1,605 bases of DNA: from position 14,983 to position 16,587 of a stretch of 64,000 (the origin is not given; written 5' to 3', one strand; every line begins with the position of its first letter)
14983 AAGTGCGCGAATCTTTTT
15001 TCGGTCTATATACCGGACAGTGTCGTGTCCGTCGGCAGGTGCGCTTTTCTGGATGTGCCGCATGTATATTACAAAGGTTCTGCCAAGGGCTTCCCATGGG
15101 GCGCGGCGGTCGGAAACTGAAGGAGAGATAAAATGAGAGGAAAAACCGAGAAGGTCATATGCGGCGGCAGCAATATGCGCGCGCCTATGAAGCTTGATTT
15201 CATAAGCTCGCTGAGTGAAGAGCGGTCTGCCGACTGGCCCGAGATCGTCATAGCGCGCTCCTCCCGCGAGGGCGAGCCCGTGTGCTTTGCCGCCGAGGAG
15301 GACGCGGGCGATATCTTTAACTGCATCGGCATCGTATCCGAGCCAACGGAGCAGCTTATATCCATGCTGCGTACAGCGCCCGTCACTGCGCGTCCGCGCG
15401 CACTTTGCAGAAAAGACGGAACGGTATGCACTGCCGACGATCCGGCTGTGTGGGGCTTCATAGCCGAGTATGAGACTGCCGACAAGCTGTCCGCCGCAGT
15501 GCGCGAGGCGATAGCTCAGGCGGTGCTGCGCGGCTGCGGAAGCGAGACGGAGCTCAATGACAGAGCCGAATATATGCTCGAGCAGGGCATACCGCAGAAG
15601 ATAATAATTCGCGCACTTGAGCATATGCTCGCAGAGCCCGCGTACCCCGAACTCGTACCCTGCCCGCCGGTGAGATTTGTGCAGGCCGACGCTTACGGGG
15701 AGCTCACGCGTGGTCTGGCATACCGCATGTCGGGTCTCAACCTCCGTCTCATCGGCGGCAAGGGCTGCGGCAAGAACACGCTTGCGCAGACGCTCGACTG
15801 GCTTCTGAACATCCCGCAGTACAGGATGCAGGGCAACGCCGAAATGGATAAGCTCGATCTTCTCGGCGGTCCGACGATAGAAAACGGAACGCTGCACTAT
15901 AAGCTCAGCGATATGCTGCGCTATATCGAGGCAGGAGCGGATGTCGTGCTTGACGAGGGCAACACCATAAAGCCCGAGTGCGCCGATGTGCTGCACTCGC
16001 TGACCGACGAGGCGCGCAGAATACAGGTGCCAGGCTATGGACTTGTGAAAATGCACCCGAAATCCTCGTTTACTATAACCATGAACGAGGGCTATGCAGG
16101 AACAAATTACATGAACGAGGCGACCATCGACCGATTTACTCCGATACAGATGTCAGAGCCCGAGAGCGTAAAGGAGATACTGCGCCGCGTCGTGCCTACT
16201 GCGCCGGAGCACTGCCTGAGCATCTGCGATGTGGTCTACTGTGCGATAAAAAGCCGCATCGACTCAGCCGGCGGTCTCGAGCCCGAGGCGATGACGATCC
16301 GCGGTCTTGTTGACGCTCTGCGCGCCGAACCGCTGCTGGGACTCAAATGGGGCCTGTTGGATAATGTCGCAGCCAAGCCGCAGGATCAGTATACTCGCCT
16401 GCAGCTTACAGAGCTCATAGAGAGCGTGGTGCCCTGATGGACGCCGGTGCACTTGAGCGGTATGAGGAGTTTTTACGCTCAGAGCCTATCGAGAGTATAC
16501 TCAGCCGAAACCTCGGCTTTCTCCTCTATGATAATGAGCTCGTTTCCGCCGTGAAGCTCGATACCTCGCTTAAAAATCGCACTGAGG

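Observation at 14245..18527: Self-contained three-gene operon: signal-less BspA-type LRR protein + CobS/MoxR-like AAA+ ATPase + CobT-like VWA protein, with no client pathway nearby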

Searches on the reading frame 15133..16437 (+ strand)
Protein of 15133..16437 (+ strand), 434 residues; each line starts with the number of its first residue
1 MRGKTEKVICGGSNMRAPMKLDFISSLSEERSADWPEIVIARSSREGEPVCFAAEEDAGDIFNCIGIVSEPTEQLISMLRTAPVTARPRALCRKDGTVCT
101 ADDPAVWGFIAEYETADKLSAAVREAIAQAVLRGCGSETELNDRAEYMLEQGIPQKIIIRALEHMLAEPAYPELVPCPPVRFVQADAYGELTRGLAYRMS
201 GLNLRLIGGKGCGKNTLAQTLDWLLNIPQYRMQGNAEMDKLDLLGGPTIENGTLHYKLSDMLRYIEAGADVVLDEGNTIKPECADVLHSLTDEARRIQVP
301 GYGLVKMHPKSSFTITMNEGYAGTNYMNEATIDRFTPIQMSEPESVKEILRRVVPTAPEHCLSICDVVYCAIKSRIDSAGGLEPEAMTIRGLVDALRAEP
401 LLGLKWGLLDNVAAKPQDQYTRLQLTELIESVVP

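Call 3: search_protein_families(library=pfam, proteins=[window:15133-16437:+], max_evalue=0.1)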
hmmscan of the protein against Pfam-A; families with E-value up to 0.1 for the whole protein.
window:15133-16437:+ (434 aa): 3 families
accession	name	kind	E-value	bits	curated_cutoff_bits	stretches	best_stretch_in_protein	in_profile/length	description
PF07728.20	AAA_5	-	2.4e-18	66.9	22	1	205-335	3-139/139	AAA domain (dynein-related subfamily)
PF12774.13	AAA_6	-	0.026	14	25.2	1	285-345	110-169/327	Hydrolytic ATP binding site of dynein motor region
PF13671.12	AAA_33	-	0.05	14.3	27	1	206-290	4-92/143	AAA domain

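Call 4: search_protein_families(library=padloc, proteins=[window:15133-16437:+], max_evalue=0.1)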
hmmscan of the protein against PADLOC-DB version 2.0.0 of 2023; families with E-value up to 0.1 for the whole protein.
window:15133-16437:+ (434 aa): 0 families

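Call 5: search_protein_families(library=ncbifam, proteins=[window:15133-16437:+], max_evalue=0.1)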
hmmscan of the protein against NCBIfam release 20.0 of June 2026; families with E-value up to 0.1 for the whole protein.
window:15133-16437:+ (434 aa): 4 families
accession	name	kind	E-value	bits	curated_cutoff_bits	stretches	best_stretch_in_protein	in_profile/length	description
TIGR02640.1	gas_vesic_GvpN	equivalog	6.6e-13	48.8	266.8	2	182-246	1-66/262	gas vesicle protein GvpN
NF008453.0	PRK11308.1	subfamily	0.011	14.9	408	0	200-222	47-69/334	dipeptide ABC transporter ATP-binding protein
NF003745.1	PRK05342.1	equivalog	0.022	13.6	359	1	202-228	110-136/418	ATP-dependent Clp protease ATP-binding subunit ClpX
TIGR00382.1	clpX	equivalog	0.024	13.7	370.75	0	201-228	117-144/414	ATP-dependent protease ATP-binding subunit ClpX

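Call 6: search_protein_families(library=phrogs, proteins=[window:15133-16437:+], max_evalue=0.1)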
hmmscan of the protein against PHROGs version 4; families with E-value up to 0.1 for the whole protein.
window:15133-16437:+ (434 aa): 4 families
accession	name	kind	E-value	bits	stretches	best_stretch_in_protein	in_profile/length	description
phrog_249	-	moron, auxiliary metabolic gene and host takeover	8.2e-22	79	1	199-395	125-329/380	porphyrin biosynthesis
phrog_16448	-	other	6.8e-09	35.5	1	200-346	448-595/680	ATPase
phrog_5424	-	other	7.1e-06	25.9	1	205-345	284-430/527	ATPase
phrog_168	-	DNA, RNA and nucleotide metabolism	0.00014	22.6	1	203-354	44-174/314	clamp loader of DNA polymerase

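Call 15: search_dna_similar(query=window:15133-16437:+, collection=phages, mode=protein, max_rows=25)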
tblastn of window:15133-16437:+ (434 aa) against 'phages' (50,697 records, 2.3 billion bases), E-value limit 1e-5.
Records with a match: 33; places in all: 33; records where one place covers at least 80% of the query: 0.
Best place of each record, by identity: <60% 33.
By first word of the organism name: Gordonia 25; Bacteriophage 5; Synechococcus 2; Staphylococcus 1.
By host as written in the record: Gordonia terrae 3612 25; - 5; Synechococcus sp. WH8102 2; Staphylococcus aureus 1.
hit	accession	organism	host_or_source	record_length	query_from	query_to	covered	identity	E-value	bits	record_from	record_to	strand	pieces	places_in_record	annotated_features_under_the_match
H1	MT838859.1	Bacteriophage sp.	human fecal samples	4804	139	397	60%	29.5%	2e-27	121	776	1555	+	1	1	record has no annotation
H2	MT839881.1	Bacteriophage sp.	human fecal samples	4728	146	397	58%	30.4%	6e-26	116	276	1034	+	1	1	record has no annotation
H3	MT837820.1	Bacteriophage sp.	human fecal samples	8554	135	434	69%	23.9%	2e-13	79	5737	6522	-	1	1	record has no annotation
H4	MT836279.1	Bacteriophage sp.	human fecal samples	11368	169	397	53%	31.2%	3e-23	108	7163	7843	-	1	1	record has no annotation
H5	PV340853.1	Synechococcus phage Sf-CH8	Synechococcus sp. WH8102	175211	128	432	70%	22.5%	2e-6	56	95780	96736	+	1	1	porphyrin biosynthesis protein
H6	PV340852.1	Synechococcus phage Sf-CH5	Synechococcus sp. WH8102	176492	128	432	70%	22.5%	2e-6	56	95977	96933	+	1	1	porphyrin biosynthesis protein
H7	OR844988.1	Staphylococcus phage SA 1306 Kay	Staphylococcus aureus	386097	203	394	44%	30.5%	2e-11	72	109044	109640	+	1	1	record has no annotation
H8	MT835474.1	Bacteriophage sp.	human fecal samples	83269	182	367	43%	25.5%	2e-6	56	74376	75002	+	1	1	record has no annotation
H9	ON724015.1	Gordonia phage Sticker17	Gordonia terrae 3612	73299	194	351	36%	29.7%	1e-6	57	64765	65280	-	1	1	82: hypothetical protein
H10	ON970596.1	Gordonia phage MrWormie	Gordonia terrae 3612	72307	194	351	36%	29.7%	1e-6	57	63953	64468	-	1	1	82: AAA-ATPase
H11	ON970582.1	Gordonia phage Shelley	Gordonia terrae 3612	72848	194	351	36%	29.7%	1e-6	57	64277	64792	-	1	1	82: AAA-ATPase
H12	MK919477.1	Gordonia phage Luker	Gordonia terrae 3612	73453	194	351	36%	29.7%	1e-6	57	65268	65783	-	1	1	83: AAA-ATPase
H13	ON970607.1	Gordonia phage Lidong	Gordonia terrae 3612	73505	194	351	36%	29.7%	1e-6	57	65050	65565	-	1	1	82: AAA-ATPase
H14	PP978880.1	Gordonia phage Berries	Gordonia terrae 3612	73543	194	351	36%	29.7%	1e-6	57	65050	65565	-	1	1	82: AAA-ATPase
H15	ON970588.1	Gordonia phage Bianmat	Gordonia terrae 3612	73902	194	351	36%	29.7%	1e-6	57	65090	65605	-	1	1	82: AAA-ATPase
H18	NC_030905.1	Gordonia phage Woes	Gordonia terrae 3612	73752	194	351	36%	29.7%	1e-6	57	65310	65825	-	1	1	81: ATPase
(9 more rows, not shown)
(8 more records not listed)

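Call 16: search_dna_similar(query=window:15133-16437:+, collection=plasmids, mode=protein, max_rows=25)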
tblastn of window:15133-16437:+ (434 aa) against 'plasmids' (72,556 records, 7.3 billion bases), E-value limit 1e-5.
Records with a match: 170; places in all: 176; records where one place covers at least 80% of the query: 0.
Best place of each record, by identity: <60% 170.
By first word of the organism name: Klebsiella 83; Raoultella 14; Roseibium 7; Pseudomonas 6; Bacillus 4; Labrenzia 4; Shinella 4; Paenibacillus 3; Cereibacter 3; Halomicrobium 3; and 34 more.
By predicted mobility (MOB-suite, as given by PLSDB): conjugative 94; non-mobilizable 74; mobilizable 2.
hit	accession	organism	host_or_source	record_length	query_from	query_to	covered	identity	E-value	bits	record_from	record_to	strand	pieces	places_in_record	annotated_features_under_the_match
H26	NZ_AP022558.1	Geobacillus subterraneus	-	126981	100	418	74%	34.0%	5e-39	157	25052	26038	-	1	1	MoxR family ATPase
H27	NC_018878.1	Bacillus thuringiensis Bt407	-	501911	97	431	77%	32.2%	2e-44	173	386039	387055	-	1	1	AAA family ATPase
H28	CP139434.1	Brevibacillus halotolerans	cell culture,freshwater soil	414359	95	433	78%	31.6%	1e-36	150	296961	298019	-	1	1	AAA family ATPase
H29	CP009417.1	Jeotgalibacillus malaysiensis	-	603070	143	433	67%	36.5%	5e-49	186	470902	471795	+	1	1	hypothetical protein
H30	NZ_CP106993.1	Paenibacillus thiaminolyticus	mixed culture,sour bamboo shoots sample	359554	133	433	69%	34.3%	2e-38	155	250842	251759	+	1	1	AAA family ATPase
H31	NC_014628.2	Paenibacillus polymyxa SC2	-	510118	118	433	73%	31.9%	4e-35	145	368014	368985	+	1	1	AAA family ATPase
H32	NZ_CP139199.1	Paenibacillus polymyxa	mixed culture,soil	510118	118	433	73%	31.9%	4e-35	145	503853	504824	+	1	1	AAA family ATPase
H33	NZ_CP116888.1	Aneurinibacillus sp. Ricciae_BoGa-3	whole organism,Plant material,Lab grown ...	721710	122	433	72%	31.2%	1e-37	153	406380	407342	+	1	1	AAA family ATPase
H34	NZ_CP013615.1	Clostridium perfringens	canine,Pure culture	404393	122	413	67%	31.3%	8e-38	153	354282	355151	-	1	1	MoxR family ATPase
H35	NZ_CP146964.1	Butyrivibrio fibrisolvens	Bovinae,Bovine rumen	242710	141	434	68%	29.9%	9e-22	105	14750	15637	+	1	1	MoxR family ATPase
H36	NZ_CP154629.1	Acetoanaerobium noterae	cell culture,Sludge of a digestion ...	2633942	146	434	67%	27.4%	8e-21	102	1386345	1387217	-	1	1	none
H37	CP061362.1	Clostridioides sp. ES-W-0016-02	water,pond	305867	208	432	52%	34.7%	2e-29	128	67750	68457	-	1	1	AAA family ATPase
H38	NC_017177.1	Clostridioides difficile BI1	Homo sapiens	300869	208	432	52%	34.7%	1e-28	126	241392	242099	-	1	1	AAA family ATPase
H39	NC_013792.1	Alkalihalophilus pseudofirmus OF4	-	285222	178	430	58%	28.6%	2e-21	104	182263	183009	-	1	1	AAA family ATPase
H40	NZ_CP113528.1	Lysinibacillus irui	bacterial culture,Iru-fermented African ...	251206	138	397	60%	25.8%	3e-16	89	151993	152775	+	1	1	AAA family ATPase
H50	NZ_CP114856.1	Klebsiella pneumoniae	Homo sapiens,blood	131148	140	344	47%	27.8%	5e-7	60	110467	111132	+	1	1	AAA family ATPase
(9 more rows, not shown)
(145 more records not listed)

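Call 17: get_annotated_region(hit=H27, flank=6000)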
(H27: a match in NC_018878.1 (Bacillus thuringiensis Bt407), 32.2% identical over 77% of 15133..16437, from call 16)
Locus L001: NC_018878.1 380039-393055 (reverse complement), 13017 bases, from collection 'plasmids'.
description: Bacillus thuringiensis Bt407 plasmid BTB_502p, complete sequence
organism: Bacillus thuringiensis Bt407 (NCBI taxid 527021)
taxonomy: Bacteria; Bacillota; Bacilli; Bacillales; Bacillaceae; Bacillus; Bacillus thuringiensis; Bacillus thuringiensis Bt407
host: -; source: -; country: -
typing (MOB-suite, as given by PLSDB): non-mobilizable; replicon rep_cluster_18; mating-pair formation MPF_T
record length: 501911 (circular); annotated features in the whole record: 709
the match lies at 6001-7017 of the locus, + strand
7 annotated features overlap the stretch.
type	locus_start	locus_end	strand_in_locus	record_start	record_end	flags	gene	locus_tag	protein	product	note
CDS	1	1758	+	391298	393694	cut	secA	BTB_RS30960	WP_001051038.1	preprotein translocase subunit SecA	GO:0006886 - intracellular protein transport [Evidence IEA]; GO:0017038 - protein import [Evidence IEA]; GO:0006605 - ...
CDS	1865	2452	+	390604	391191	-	-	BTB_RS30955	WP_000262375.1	hypothetical protein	-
CDS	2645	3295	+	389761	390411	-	-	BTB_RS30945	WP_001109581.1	hypothetical protein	-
CDS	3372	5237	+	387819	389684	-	-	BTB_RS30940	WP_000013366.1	ATP-binding protein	-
CDS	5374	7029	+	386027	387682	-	-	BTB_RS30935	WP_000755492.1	AAA family ATPase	-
CDS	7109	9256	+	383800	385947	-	-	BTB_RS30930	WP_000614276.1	hypothetical protein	-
CDS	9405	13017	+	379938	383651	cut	dnaE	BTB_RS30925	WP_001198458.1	DNA polymerase III subunit alpha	GO:0006260 - DNA replication [Evidence IEA]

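Call 18: get_annotated_region(hit=H34, flank=6000)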
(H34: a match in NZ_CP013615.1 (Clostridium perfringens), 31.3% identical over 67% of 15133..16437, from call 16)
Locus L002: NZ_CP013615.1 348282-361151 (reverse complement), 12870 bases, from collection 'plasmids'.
description: Clostridium perfringens strain JP838 plasmid pJFP838A, complete sequence
organism: Clostridium perfringens (NCBI taxid 1502)
taxonomy: Bacteria; Bacillota; Clostridia; Eubacteriales; Clostridiaceae; Clostridium; Clostridium perfringens
host: -; source: canine,Pure culture; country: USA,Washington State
typing (MOB-suite, as given by PLSDB): non-mobilizable
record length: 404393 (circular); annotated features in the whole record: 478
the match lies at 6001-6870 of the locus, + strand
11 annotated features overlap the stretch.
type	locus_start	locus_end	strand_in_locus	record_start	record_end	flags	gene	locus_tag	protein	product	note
CDS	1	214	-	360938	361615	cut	-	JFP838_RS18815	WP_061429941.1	PspA/IM30 family protein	-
CDS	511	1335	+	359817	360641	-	-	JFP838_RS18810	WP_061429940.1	hypothetical protein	-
CDS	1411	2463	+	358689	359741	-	-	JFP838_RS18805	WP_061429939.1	hypothetical protein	-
CDS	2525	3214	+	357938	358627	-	-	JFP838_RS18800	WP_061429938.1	hypothetical protein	-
CDS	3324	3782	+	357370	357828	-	-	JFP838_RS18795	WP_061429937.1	hypothetical protein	-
CDS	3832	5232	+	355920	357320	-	-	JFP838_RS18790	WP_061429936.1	CHC2 zinc finger domain-containing protein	GO:0006260 - DNA replication [Evidence IEA]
CDS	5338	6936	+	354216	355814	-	-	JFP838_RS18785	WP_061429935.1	MoxR family ATPase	-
CDS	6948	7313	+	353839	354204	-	-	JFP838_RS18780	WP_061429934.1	hypothetical protein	-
CDS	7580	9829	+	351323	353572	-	-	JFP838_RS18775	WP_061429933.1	hypothetical protein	-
CDS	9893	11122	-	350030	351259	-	-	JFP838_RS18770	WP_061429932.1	leucine-rich repeat domain-containing protein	-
CDS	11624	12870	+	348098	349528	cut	dnaE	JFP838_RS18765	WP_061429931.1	DNA polymerase III subunit alpha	GO:0006260 - DNA replication [Evidence IEA]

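Call 19: get_annotated_region(hit=H35, flank=6000)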
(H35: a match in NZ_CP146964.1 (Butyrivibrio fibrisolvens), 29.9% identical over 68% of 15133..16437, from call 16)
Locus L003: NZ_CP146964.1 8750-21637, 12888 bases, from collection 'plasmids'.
description: Butyrivibrio fibrisolvens strain D1 plasmid pNP243, complete sequence
organism: Butyrivibrio fibrisolvens (NCBI taxid 831)
taxonomy: Bacteria; Bacillota; Clostridia; Lachnospirales; Lachnospiraceae; Butyrivibrio; Butyrivibrio fibrisolvens
host: -; source: Bovinae,Bovine rumen; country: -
typing (MOB-suite, as given by PLSDB): non-mobilizable
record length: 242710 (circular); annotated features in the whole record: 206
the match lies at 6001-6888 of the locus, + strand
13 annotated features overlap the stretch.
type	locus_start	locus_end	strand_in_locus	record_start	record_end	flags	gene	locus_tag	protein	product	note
CDS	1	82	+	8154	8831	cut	-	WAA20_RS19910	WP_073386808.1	hypothetical protein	-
CDS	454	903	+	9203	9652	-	-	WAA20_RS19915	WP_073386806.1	hypothetical protein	-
CDS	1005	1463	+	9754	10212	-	-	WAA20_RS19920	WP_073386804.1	hypothetical protein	-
CDS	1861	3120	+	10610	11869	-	-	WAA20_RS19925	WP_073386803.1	6-phosphofructokinase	-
CDS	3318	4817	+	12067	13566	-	-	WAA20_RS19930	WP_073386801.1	carbon starvation CstA family protein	GO:0009267 - cellular response to starvation [Evidence IEA]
CDS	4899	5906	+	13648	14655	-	-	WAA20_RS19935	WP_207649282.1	ATPase P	-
CDS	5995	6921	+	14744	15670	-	-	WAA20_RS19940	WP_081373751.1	MoxR family ATPase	-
CDS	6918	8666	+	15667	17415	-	-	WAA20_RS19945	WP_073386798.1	hypothetical protein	-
CDS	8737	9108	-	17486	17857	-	-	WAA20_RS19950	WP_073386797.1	hypothetical protein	-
CDS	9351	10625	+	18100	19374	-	-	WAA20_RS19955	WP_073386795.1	O-acetylhomoserine aminocarboxypropyltransferase/cysteine synthase family protein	-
CDS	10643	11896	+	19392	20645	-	-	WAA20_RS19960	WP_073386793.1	chloride channel protein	GO:0006821 - chloride transport [Evidence IEA]; GO:0055085 - transmembrane transport [Evidence IEA]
CDS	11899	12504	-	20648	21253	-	-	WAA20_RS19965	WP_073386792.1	YgjV family protein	-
CDS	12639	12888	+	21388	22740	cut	-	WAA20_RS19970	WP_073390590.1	ISL3 family transposase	-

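Call 20: get_annotated_region(hit=H26, flank=6000)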
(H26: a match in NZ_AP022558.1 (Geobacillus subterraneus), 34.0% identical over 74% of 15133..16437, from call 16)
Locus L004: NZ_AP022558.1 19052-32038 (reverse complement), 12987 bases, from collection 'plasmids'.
description: Geobacillus subterraneus strain E55-1 plasmid pGspE55-1, complete sequence
organism: Geobacillus subterraneus (NCBI taxid 129338)
taxonomy: Bacteria; Bacillota; Bacilli; Bacillales; Bacillaceae; Geobacillus; Geobacillus subterraneus
host: -; source: -; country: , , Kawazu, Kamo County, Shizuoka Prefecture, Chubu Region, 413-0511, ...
typing (MOB-suite, as given by PLSDB): non-mobilizable
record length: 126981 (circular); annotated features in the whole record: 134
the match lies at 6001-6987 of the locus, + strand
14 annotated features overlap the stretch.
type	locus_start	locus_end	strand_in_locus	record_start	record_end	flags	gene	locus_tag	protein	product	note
CDS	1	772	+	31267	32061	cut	-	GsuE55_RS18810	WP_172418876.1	hypothetical protein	-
CDS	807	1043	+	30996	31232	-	-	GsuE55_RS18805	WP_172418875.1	hypothetical protein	-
CDS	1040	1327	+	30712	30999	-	-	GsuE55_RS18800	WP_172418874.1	hypothetical protein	-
CDS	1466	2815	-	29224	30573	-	-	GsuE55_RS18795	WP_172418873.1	hypothetical protein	-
CDS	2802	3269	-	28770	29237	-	-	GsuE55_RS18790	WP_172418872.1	hypothetical protein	-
CDS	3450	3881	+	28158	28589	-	-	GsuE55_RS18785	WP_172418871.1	single-stranded DNA-binding protein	-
CDS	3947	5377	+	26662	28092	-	-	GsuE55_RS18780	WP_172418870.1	CHC2 zinc finger domain-containing protein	GO:0006260 - DNA replication [Evidence IEA]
CDS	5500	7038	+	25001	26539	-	-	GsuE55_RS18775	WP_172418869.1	MoxR family ATPase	-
CDS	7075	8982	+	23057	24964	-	-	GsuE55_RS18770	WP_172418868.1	VWA domain-containing protein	-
CDS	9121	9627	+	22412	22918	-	-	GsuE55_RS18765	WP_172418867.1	type II toxin-antitoxin system PemK/MazF family toxin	-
CDS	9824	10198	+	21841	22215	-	-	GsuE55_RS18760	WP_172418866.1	helix-turn-helix domain-containing protein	-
CDS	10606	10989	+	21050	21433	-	-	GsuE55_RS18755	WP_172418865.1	hypothetical protein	-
CDS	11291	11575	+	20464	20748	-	-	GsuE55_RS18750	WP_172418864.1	hypothetical protein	-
CDS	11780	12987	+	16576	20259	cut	-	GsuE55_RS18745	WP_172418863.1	DNA polymerase III subunit alpha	GO:0006260 - DNA replication [Evidence IEA]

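Call 21: find_homologous_proteins(query=window:15133-16437:+)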
Query window:15133-16437:+ (434 aa): 102 proteins with E <= 0.001 among 8000 candidates.
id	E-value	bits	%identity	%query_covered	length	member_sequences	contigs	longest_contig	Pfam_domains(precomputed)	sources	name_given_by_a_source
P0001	2.9e-290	980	100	100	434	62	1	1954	PF07728.21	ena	-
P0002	3.8e-266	901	91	100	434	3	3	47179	PF07728.21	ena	-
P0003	8.2e-266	900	90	100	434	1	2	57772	PF07728.21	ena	-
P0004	1.0e-265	900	90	100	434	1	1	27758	PF07728.21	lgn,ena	-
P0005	2.9e-265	898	90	100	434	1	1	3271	PF07728.21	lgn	-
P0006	4.1e-265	898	90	100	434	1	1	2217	PF07728.21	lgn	-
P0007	4.3e-265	897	90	100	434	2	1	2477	PF07728.21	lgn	-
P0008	4.4e-265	897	90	100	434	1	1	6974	PF07728.21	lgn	-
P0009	5.9e-265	897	90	100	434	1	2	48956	PF07728.21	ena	-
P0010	1.4e-264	896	90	100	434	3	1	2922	PF07728.21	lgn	-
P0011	1.6e-264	896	90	100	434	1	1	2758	PF07728.21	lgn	-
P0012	1.9e-264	895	90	100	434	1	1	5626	PF07728.21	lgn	-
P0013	2.3e-264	895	90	100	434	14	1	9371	PF07728.21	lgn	-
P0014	2.7e-264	895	91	100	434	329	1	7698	PF07728.21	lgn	-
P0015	3.8e-264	894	94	97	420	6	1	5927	PF07728.21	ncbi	-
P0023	7.0e-199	679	69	99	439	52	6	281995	PF07728.21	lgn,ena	-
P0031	8.4e-188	643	65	99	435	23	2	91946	PF07728.21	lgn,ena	-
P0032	1.6e-187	642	64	99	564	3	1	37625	PF07728.21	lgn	-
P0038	2.7e-184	631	64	99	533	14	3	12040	PF07728.21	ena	-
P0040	2.4e-182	625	65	99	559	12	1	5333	PF07728.21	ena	-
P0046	2.5e-168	579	59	99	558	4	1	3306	PF07728.21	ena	-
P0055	5.4e-149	515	55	98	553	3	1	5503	PF07728.21,PF08797.17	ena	-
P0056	1.3e-146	507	55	99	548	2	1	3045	PF07728.21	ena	-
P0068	9.3e-115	402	46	100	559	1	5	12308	PF07728.21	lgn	-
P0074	1.1e-110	389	45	97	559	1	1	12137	PF07728.21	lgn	-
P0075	4.5e-110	387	49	88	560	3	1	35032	PF07728.21,PF08797.17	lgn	-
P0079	8.1e-107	376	43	97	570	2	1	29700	PF07728.21,PF08797.17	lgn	-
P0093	3.7e-59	219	39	68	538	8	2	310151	PF07728.21,PF08797.17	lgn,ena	-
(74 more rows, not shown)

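Call 22: find_encoding_contigs(protein=P0003, flank=8000, max_places=3)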
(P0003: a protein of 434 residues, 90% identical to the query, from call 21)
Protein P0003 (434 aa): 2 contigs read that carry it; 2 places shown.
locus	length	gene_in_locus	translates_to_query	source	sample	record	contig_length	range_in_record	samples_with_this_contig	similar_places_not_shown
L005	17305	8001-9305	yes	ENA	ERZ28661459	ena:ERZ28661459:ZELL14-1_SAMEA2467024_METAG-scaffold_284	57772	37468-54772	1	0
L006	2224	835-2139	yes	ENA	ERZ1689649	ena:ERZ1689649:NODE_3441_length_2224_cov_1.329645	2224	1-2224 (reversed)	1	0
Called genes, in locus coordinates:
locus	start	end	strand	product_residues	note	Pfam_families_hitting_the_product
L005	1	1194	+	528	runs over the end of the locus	PF00370:FGGY_N, PF02782:FGGY_C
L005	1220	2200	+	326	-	PF00596:Aldolase_II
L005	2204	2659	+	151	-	PF04138:GtrA_DPMS_TM (weak)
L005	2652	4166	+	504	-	PF00202:Aminotran_3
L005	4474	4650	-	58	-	-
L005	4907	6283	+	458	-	PF08245:Mur_ligase_M, PF08353:MurT_C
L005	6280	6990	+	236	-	-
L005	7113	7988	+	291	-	PF13306:LRR_5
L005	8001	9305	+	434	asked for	PF07728:AAA_5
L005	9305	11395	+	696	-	PF11775:CobT_C (faint)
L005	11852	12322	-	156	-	-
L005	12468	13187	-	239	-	PF24698:DUF7662, PF23870:DUF7225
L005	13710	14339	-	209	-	PF13483:Lactamase_B_3, PF12706:Lactamase_B_2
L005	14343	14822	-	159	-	PF14270:DUF4358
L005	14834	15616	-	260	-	PF00657:Lipase_GDSL (weak), PF13472:Lipase_GDSL_2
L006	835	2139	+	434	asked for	PF07728:AAA_5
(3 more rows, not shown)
